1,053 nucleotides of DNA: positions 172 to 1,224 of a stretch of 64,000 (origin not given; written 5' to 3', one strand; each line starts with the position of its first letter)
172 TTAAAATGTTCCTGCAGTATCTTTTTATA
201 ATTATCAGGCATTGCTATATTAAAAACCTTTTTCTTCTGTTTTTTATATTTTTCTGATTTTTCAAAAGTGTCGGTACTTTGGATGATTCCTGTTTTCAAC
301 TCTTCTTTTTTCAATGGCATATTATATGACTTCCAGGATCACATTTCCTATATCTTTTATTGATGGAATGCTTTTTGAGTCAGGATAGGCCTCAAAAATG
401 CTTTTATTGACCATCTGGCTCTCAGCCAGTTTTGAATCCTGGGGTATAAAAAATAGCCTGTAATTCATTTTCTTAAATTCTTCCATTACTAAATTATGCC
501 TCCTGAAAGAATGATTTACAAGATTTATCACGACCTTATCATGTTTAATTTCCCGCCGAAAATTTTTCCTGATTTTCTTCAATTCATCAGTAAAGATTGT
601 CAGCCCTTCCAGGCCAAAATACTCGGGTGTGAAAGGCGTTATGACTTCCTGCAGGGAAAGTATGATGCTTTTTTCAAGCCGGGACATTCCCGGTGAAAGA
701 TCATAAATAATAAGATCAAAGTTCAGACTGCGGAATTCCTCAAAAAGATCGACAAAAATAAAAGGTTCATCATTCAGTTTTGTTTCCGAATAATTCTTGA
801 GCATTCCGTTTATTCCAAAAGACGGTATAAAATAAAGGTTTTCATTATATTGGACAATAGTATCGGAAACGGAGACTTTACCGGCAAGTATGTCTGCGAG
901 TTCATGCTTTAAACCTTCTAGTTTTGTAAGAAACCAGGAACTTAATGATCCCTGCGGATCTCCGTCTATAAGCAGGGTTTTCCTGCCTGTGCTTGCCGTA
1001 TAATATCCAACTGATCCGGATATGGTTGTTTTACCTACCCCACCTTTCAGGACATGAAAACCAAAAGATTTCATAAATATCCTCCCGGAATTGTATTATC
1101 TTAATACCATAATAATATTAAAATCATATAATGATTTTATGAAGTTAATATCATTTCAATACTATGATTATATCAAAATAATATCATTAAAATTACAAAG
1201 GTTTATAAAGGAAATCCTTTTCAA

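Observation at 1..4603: tRNA-Ser-integrated element that also carries a plasmid-type partition system and a lambda-O-like replicon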

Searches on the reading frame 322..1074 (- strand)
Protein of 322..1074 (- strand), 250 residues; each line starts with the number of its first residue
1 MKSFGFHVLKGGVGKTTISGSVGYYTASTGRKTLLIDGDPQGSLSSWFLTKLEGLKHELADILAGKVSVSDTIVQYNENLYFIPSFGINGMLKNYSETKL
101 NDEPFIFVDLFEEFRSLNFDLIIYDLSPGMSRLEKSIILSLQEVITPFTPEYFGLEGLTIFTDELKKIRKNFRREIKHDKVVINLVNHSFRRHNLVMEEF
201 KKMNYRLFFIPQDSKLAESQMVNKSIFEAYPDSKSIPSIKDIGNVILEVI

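Call 4: search_protein_families(library=pfam, proteins=[window:322-1074:-], max_evalue=0.1)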
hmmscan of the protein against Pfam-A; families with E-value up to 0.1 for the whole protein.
window:322-1074:- (250 aa): 8 families
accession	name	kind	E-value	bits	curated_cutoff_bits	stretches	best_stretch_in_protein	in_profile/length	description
PF13614.12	AAA_31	-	2e-26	93.5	27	1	6-177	6-176/177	AAA domain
PF01656.29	CbiA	-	1.2e-16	61.3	25.4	1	10-224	7-123/125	CobQ/CobB/MinD/ParA nucleotide binding domain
PF02374.21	ArsA_ATPase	-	4.2e-13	49.6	24.3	1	10-220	9-224/305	Anion-transporting ATPase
PF06564.18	CBP_BcsQ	-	4.4e-06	26.8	21.3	1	1-137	1-134/234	Cellulose biosynthesis protein BcsQ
PF07015.17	VirC1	-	0.00034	20.4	24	0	1-47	1-47/231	VirC1 protein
PF00142.24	Fer4_NifH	-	0.0021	18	25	1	10-50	8-48/271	4Fe-4S iron sulfur cluster binding proteins, NifH/frxC family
PF00448.28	SRP54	-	0.0069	16.5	22.7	0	12-39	11-38/196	SRP54-type protein, GTPase domain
PF10609.15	ParA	-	0.0072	16.2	27.1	1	10-43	12-45/246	NUBPL iron-transfer P-loop NTPase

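Call 5: search_protein_families(library=phrogs, proteins=[window:322-1074:-], max_evalue=0.01)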
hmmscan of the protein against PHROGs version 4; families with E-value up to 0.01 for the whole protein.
window:322-1074:- (250 aa): 2 families
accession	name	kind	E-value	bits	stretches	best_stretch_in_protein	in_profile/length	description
phrog_164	-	DNA, RNA and nucleotide metabolism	7.7e-33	115.3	1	2-249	225-472/500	ParA-like partition protein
phrog_19408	-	unknown function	0.0024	17.2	1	13-132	538-649/721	-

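Call 7: find_encoding_contigs(protein=window:322-1074:-, flank=10000, max_places=10)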
Protein window:322-1074:- (250 aa): 5 contigs read that carry it; 4 places shown.
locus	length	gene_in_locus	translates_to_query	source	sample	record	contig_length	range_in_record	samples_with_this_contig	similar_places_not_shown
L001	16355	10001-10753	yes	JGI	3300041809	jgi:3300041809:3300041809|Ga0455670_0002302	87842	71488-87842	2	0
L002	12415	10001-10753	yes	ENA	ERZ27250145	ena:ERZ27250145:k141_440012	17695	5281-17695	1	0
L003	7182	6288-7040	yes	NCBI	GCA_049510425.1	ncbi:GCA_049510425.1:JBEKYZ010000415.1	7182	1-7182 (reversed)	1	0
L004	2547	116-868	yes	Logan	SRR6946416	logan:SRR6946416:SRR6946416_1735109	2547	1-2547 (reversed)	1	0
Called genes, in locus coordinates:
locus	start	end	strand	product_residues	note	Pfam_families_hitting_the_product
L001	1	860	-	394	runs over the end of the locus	PF07719:TPR_2 (faint)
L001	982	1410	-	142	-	PF01842:ACT (weak), PF13291:ACT_4 (faint), PF19571:ACT_8, PF01842:ACT (weak), PF22629:ACT_AHAS_ss (weak)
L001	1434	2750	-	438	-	PF00501:AMP-binding, PF14535:AMP-binding_C_2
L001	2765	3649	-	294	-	PF02219:MTHFR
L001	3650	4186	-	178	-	-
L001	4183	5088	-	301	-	-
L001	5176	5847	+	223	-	PF12729:4HB_MCP_1 (weak)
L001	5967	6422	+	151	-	-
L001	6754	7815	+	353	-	PF24624:Int_N (weak), PF00589:Phage_integrase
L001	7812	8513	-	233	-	PF01381:HTH_3, PF12844:HTH_19 (weak)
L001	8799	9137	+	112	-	-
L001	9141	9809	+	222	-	PF13730:HTH_36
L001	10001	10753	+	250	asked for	PF01656:CbiA, PF02374:ArsA_ATPase, PF06564:CBP_BcsQ (weak), PF13614:AAA_31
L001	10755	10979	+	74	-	-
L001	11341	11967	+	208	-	-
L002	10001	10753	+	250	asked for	PF01656:CbiA, PF02374:ArsA_ATPase, PF06564:CBP_BcsQ (weak), PF13614:AAA_31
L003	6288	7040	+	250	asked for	PF01656:CbiA, PF02374:ArsA_ATPase, PF06564:CBP_BcsQ (weak), PF13614:AAA_31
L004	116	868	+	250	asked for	PF01656:CbiA, PF02374:ArsA_ATPase, PF06564:CBP_BcsQ (weak), PF13614:AAA_31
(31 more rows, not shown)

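Call 26: search_dna_similar(query=window:322-1074:-, collection=plasmids, mode=protein, max_rows=15)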
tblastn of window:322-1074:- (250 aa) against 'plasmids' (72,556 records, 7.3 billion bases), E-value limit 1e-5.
Records with a match: 3355; places in all: 3534; records where one place covers at least 80% of the query: 1407.
Best place of each record, by identity: <60% 3355.
By first word of the organism name: Borreliella 466; Enterococcus 319; Borrelia 317; Lactiplantibacillus 263; Lactococcus 206; Piscirickettsia 141; Staphylococcus 121; Clostridium 110; Chlamydia 108; Acinetobacter 105; and 264 more.
By predicted mobility (MOB-suite, as given by PLSDB): non-mobilizable 1963; mobilizable 1057; conjugative 335.
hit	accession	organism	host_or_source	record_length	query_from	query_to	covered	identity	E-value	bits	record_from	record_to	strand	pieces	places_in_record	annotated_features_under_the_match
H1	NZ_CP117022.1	Brachyspira hyodysenteriae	pig,faecal swab,feces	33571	1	247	99%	46.4%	3e-67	231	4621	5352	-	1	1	ParA family protein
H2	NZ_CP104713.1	Brachyspira hyodysenteriae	pig,faecal swab,feces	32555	1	247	99%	46.4%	3e-67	231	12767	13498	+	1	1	ParA family protein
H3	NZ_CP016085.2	Brachyspira hyodysenteriae ATCC 27164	Sus scrofa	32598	1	247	99%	46.4%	3e-67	231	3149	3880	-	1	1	ParA family protein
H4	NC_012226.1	Brachyspira hyodysenteriae WA1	-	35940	1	247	99%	46.4%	3e-67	231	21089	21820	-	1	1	ParA family protein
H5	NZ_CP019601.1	Brachyspira hyodysenteriae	pig,plasmid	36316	1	247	99%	46.4%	3e-67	231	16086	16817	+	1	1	ParA family protein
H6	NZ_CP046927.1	Brachyspira hyodysenteriae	Sus scrofa domesticus,Fecal swab,feces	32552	1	247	99%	46.4%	5e-67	231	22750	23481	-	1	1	ParA family protein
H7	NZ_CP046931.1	Brachyspira hyodysenteriae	Sus scrofa domesticus,Fecal swab,feces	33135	1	247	99%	46.4%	1e-66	229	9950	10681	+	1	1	ParA family protein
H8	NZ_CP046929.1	Brachyspira hyodysenteriae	Sus scrofa domesticus,Fecal swab,feces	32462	1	247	99%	46.0%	1e-66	230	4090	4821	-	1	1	ParA family protein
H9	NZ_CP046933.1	Brachyspira hyodysenteriae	Sus scrofa domesticus,Fecal swab,feces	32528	1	247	99%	46.0%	1e-66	230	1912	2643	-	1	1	ParA family protein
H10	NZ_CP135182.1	Borreliella sinica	Bacterial isolate,Niviventer ...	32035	1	247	99%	42.7%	2e-60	212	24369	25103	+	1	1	ParA family protein | hypothetical protein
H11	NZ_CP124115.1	Borreliella americana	Bacterial isolate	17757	1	247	99%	42.7%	9e-60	210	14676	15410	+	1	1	ParA family protein | hypothetical protein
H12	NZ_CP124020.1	Borreliella turdi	Bacterial isolate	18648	1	247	99%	42.7%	9e-59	207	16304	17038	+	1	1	ParA family protein | hypothetical protein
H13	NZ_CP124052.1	Borreliella lanei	Bacterial isolate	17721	1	247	99%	42.3%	2e-60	212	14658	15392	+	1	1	ParA family protein | hypothetical protein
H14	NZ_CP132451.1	Borreliella americana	Bacterial isolate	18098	1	247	99%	42.3%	2e-59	209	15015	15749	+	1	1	ParA family protein | hypothetical protein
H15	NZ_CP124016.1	Borreliella turdi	Bacterial isolate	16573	1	247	99%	42.3%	9e-59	207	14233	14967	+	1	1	ParA family protein | hypothetical protein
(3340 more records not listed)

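Call 27: search_dna_similar(query=window:322-1074:-, collection=phages, mode=protein, max_rows=15)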
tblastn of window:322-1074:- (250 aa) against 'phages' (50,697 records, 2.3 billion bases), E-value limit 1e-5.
Records with a match: 81; places in all: 81; records where one place covers at least 80% of the query: 55.
Best place of each record, by identity: <60% 81.
By first word of the organism name: Bacteriophage 35; Enterococcus 16; Bacillus 9; Listeria 6; Salmonella 5; Leptospira 3; Acinetobacter 2; Clostridioides 2; Parageobacillus 1; Primolicivirus 1; and 1 more.
By host as written in the record: - 43; Listeria monocytogenes 6; Enterococcus faecalis 2; Bacillus thuringiensis 2; Salmonella enterica serovar Typhimurium 2; Bacillus subtilis 2; Bacillus subtilis BEST7003 2; Enterococcus faecalis 62 2; and 20 more.
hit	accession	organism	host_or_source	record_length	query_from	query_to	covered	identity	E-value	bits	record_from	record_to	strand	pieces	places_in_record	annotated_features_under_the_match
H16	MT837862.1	Bacteriophage sp.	human fecal samples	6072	3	228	90%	30.5%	4e-16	83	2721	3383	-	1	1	record has no annotation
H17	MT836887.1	Bacteriophage sp.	human fecal samples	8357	10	219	84%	30.5%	1e-12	73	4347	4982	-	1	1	record has no annotation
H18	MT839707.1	Bacteriophage sp.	human fecal samples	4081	10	247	95%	25.7%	1e-9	64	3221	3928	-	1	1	record has no annotation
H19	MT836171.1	Bacteriophage sp.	human fecal samples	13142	2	233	93%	26.2%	8e-14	76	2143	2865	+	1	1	record has no annotation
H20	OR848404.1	Listeria phage LM 4-14-1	Listeria monocytogenes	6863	10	227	87%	27.6%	4e-16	83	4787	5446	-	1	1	record has no annotation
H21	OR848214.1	Listeria phage LM 4-14-1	Listeria monocytogenes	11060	10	227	87%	27.6%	4e-16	83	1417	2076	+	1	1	record has no annotation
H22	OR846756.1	Listeria phage LM 4-11-1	Listeria monocytogenes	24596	10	227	87%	27.6%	4e-16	83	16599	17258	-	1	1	record has no annotation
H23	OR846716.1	Listeria phage LM 4-11-1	Listeria monocytogenes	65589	10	227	87%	27.6%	4e-16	83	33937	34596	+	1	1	record has no annotation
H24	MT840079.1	Bacteriophage sp.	human fecal samples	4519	10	234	90%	26.6%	7e-11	67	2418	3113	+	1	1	record has no annotation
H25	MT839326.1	Bacteriophage sp.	human fecal samples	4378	10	249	96%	24.4%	1e-14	79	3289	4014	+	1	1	record has no annotation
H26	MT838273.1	Bacteriophage sp.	human fecal samples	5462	10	219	84%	27.6%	4e-16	83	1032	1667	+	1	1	record has no annotation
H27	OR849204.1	Listeria phage LM 4-14-1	Listeria monocytogenes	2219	10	234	90%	25.7%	4e-17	86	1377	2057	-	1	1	record has no annotation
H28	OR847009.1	Listeria phage LM 4-11-1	Listeria monocytogenes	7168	10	234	90%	25.7%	5e-17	86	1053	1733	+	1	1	record has no annotation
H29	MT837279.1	Bacteriophage sp.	human fecal samples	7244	10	219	84%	27.1%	4e-16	83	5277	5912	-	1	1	record has no annotation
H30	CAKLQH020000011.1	Acinetobacter phage MD-2021a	not known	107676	10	219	84%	26.9%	5e-13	74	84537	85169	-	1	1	soj_2: putative ParA partition protein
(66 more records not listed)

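Call 31: get_annotated_region(hit=H4, flank=5000)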
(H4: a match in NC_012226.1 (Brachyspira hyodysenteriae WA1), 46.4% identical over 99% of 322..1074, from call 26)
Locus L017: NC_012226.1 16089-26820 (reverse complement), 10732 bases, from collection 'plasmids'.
description: Brachyspira hyodysenteriae WA1 plasmid pBHWA1, complete sequence
organism: Brachyspira hyodysenteriae WA1 (NCBI taxid 565034)
taxonomy: Bacteria; Spirochaetota; Spirochaetia; Brachyspirales; Brachyspiraceae; Brachyspira; Brachyspira hyodysenteriae; Brachyspira hyodysenteriae WA1
host: -; source: -; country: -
typing (MOB-suite, as given by PLSDB): non-mobilizable; replicon rep_cluster_768
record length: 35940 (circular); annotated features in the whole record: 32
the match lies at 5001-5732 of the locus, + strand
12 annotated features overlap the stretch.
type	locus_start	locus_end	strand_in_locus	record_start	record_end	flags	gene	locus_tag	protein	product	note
CDS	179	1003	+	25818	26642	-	-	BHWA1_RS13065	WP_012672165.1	tyrosine-type recombinase/integrase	GO:0015074 - DNA integration [Evidence IEA]; GO:0006310 - DNA recombination [Evidence IEA]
CDS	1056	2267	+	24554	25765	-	-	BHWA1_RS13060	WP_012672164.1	CHC2 zinc finger domain-containing protein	GO:0006260 - DNA replication [Evidence IEA]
CDS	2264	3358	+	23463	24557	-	-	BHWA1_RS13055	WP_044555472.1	DnaB-like helicase C-terminal domain-containing protein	GO:0006260 - DNA replication [Evidence IEA]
CDS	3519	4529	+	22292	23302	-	-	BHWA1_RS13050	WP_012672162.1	hypothetical protein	-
CDS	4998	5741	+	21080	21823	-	-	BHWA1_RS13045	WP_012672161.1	ParA family protein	-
CDS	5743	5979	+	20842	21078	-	-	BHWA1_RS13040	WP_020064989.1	hypothetical protein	-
CDS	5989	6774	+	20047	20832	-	rfbF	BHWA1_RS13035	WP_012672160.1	glucose-1-phosphate cytidylyltransferase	GO:0009103 - lipopolysaccharide biosynthetic process [Evidence IEA]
CDS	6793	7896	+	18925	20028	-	-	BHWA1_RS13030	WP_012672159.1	radical SAM protein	-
CDS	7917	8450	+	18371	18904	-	rfbC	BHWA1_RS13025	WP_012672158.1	dTDP-4-dehydrorhamnose 3,5-epimerase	GO:0019305 - dTDP-rhamnose biosynthetic process [Evidence IEA]; GO:0009243 - O antigen biosynthetic process [Evidence ...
CDS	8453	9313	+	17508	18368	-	-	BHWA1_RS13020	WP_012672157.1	NAD-dependent epimerase/dehydratase family protein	-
CDS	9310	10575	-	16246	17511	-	-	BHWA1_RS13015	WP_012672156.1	glycosyltransferase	-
CDS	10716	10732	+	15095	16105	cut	-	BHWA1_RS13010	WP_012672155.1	radical SAM protein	-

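Call 34: find_related_loci(query=window:322-1074:-, collection=viral_contigs, flank=10000)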
Query window:322-1074:- (250 aa) in viral_contigs; peptide patterns used: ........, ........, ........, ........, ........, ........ (x = any residue, [..] = any of these).
5 stretches matched a pattern, but none encodes a relative of the query by tblastn (E <= 1e-3).

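Call 37: find_homologous_proteins(query=window:322-1074:-, max_evalue=1e-20)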
Query window:322-1074:- (250 aa): 333 proteins with E <= 1e-20 among 1309 candidates; the best 120 are listed.
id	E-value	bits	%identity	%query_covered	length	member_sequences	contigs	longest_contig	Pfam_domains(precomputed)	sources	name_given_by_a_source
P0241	1.1e-159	547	100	100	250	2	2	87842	PF01656.30,PF13614.13,PF06564.19,PF02374.22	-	-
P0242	7.4e-101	355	64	98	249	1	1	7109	PF00142.25,PF10609.16,PF01656.30,PF13614.13,PF07015.18,PF06564.19,PF02374.22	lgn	-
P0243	1.1e-93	331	60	98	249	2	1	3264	PF00142.25,PF10609.16,PF01656.30,PF13614.13,PF07015.18,PF02374.22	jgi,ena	-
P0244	2.6e-87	310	52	98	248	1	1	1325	PF00142.25,PF01656.30,PF13614.13,PF02374.22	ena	-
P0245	1.4e-86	308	57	98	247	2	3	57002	PF00142.25,PF10609.16,PF01656.30,PF13614.13,PF07015.18,PF06564.19,PF02374.22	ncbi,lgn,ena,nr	ncbi:MAG: plasmid partition protein [Spirochaetes bacterium GWF1_51_8]|nr:MAG: plasmid partition pro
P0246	2.2e-86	307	57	96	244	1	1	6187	PF01656.30,PF13614.13,PF02374.22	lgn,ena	-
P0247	3.2e-86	307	58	97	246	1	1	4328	PF01656.30,PF13614.13,PF02374.22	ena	-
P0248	6.8e-86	306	51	100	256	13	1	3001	PF00142.25,PF01656.30,PF13614.13,PF02374.22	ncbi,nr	ncbi:MAG: ParA family protein [Spirochaetes bacterium]|nr:ParA family protein [Spirochaetota bacteri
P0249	1.3e-84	302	53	99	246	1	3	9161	PF00142.25,PF01656.30,PF13614.13,PF02374.22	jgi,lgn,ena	-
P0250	2.8e-84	300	53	100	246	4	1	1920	PF01656.30,PF13614.13,PF02374.22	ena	-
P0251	2.4e-83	297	55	97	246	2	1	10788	PF01656.30,PF13614.13,PF02374.22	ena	-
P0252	5.6e-83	296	53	99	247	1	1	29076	PF00142.25,PF10609.16,PF01656.30,PF13614.13,PF06564.19,PF02374.22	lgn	-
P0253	1.0e-82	295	53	99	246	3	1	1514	PF01656.30,PF13614.13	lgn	-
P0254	1.3e-82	295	53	100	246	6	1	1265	PF01656.30,PF13614.13,PF02374.22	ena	-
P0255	1.6e-82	295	53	100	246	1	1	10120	PF01656.30,PF13614.13,PF02374.22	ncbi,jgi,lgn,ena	jgi:cellulose biosynthesis protein BcsQ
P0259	1.3e-81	292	55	98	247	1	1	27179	PF00142.25,PF16575.12,PF10609.16,PF01656.30,PF13614.13,PF07015.18,PF09140.18,PF06564.19,PF02374.22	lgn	-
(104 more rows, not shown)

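Call 38: find_encoding_contigs(protein=P0242, flank=10000, max_places=3)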
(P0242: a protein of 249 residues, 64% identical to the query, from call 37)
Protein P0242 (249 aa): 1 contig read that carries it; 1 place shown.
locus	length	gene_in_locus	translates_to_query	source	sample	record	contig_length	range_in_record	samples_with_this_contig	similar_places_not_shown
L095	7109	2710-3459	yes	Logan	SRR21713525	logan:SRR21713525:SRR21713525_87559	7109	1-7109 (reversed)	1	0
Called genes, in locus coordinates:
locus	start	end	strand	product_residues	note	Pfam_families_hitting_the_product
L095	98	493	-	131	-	-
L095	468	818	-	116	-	-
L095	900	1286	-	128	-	-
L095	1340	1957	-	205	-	-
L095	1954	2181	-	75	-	-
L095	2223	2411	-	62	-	PF12728:HTH_17, PF13411:MerR_1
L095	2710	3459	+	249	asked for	PF00142:Fer4_NifH (faint), PF01656:CbiA, PF02374:ArsA_ATPase, PF06564:CBP_BcsQ (faint), PF07015:VirC1 (faint), PF10609:ParA (weak), PF13614:AAA_31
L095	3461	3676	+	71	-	-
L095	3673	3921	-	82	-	-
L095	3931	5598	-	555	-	PF09250:Prim-Pol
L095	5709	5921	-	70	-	-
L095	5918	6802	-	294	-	PF00589:Phage_integrase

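Call 39: find_encoding_contigs(protein=P0245, flank=10000, max_places=3)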
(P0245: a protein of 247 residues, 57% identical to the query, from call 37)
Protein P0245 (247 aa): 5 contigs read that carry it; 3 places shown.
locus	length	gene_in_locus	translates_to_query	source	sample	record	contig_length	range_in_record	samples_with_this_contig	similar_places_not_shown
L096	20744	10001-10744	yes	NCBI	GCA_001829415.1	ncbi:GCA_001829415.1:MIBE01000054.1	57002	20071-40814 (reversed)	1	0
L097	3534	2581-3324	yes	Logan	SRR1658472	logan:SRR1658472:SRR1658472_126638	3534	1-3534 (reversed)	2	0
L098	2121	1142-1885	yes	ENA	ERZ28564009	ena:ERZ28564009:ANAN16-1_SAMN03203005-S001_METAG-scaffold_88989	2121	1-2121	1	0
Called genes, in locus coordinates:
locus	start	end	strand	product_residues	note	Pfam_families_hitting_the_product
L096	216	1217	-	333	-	PF12698:ABC2_membrane_3, PF24686:FLQE3_permease (weak)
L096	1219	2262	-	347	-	PF12698:ABC2_membrane_3, PF24686:FLQE3_permease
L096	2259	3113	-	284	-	PF00005:ABC_tran, PF13304:AAA_21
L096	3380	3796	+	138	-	PF08780:NTase_sub_bind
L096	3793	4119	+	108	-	PF01909:NTP_transf_2 (weak), PF18765:Polbeta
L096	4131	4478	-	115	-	PF05534:HicB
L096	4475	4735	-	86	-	PF07927:HicA_toxin (weak)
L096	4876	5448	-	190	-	PF14066:DUF4256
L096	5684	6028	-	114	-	PF13570:Beta-prop_ACSF4 (faint)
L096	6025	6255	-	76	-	-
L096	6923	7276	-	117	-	PF13586:DDE_Tnp_1_2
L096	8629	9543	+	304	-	PF01051:Rep3_N, PF21205:Rep3_C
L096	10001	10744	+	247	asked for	PF00142:Fer4_NifH (weak), PF01656:CbiA, PF02374:ArsA_ATPase, PF06564:CBP_BcsQ, PF07015:VirC1 (faint), PF10609:ParA (faint), PF13614:AAA_31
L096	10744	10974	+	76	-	-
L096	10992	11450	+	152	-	-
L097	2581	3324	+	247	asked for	PF00142:Fer4_NifH (weak), PF01656:CbiA, PF02374:ArsA_ATPase, PF06564:CBP_BcsQ, PF07015:VirC1 (faint), PF10609:ParA (faint), PF13614:AAA_31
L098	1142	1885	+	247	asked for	PF00142:Fer4_NifH (weak), PF01656:CbiA, PF02374:ArsA_ATPase, PF06564:CBP_BcsQ, PF07015:VirC1 (faint), PF10609:ParA (faint), PF13614:AAA_31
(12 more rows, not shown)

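Call 40: find_encoding_contigs(protein=P0259, flank=10000, max_places=3)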
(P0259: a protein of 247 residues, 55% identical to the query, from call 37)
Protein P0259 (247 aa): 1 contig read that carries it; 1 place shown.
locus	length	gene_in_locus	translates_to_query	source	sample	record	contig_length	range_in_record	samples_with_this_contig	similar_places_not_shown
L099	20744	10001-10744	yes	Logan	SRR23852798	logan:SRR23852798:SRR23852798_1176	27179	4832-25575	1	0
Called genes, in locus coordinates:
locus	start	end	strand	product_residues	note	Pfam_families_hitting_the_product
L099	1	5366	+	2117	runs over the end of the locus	PF10145:PhageMin_Tail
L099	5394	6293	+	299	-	-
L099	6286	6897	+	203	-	-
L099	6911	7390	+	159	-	-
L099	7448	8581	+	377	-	-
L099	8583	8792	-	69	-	-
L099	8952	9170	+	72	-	-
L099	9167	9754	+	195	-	PF09669:Phage_pRha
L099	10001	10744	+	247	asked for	PF00142:Fer4_NifH, PF01656:CbiA, PF02374:ArsA_ATPase, PF06564:CBP_BcsQ, PF07015:VirC1 (faint), PF09140:MipZ (faint), PF10609:ParA (weak), PF13614:AAA_31, +1 more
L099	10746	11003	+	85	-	-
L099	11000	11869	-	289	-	-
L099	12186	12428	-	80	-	-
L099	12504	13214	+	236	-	-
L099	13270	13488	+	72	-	-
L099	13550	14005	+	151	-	-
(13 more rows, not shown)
